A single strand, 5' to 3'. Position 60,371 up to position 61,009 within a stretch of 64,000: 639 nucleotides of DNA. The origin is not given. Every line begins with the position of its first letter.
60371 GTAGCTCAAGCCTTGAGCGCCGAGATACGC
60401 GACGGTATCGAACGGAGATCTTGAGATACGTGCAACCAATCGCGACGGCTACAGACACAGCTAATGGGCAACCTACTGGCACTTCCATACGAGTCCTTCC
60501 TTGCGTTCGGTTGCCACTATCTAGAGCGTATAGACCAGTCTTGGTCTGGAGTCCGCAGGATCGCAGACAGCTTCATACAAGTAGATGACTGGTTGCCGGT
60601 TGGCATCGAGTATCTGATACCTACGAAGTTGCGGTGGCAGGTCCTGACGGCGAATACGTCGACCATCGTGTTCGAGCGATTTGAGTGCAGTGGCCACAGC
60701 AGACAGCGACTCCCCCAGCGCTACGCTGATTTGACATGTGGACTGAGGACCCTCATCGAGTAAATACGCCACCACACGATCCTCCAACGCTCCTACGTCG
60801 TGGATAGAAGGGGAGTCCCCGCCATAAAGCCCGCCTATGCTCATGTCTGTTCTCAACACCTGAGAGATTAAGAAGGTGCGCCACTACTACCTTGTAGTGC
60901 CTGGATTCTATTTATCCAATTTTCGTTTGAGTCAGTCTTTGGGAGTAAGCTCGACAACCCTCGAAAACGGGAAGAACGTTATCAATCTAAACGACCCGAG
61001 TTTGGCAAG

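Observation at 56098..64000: Abrupt 30% to 60% GC switch exactly at a tRNA-Leu gene, followed by an intact tyrosine integrase and a ParB-like gene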

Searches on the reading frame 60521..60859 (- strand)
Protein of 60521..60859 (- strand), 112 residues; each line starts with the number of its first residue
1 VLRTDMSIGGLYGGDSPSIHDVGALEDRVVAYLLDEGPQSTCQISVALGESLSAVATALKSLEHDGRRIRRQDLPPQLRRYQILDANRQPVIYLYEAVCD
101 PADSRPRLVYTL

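Call 7: search_protein_families(library=pfam, proteins=[window:60521-60859:-], max_evalue=0.01)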
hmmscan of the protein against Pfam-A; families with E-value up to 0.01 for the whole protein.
window:60521-60859:- (112 aa): 1 family
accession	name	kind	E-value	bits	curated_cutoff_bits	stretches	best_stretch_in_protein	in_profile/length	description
PF01022.26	HTH_5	-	0.0093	16.3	22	0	32-65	9-42/47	Bacterial regulatory protein, arsR family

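Call 52: search_protein_families(library=ncbifam, proteins=[window:60521-60859:-], max_evalue=0.01)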
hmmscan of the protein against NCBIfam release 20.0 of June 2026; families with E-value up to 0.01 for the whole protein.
window:60521-60859:- (112 aa): 0 families

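Call 64: search_protein_families(library=phrogs, proteins=[window:60521-60859:-], max_evalue=0.001)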
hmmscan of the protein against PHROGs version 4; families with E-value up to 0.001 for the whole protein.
window:60521-60859:- (112 aa): 0 families
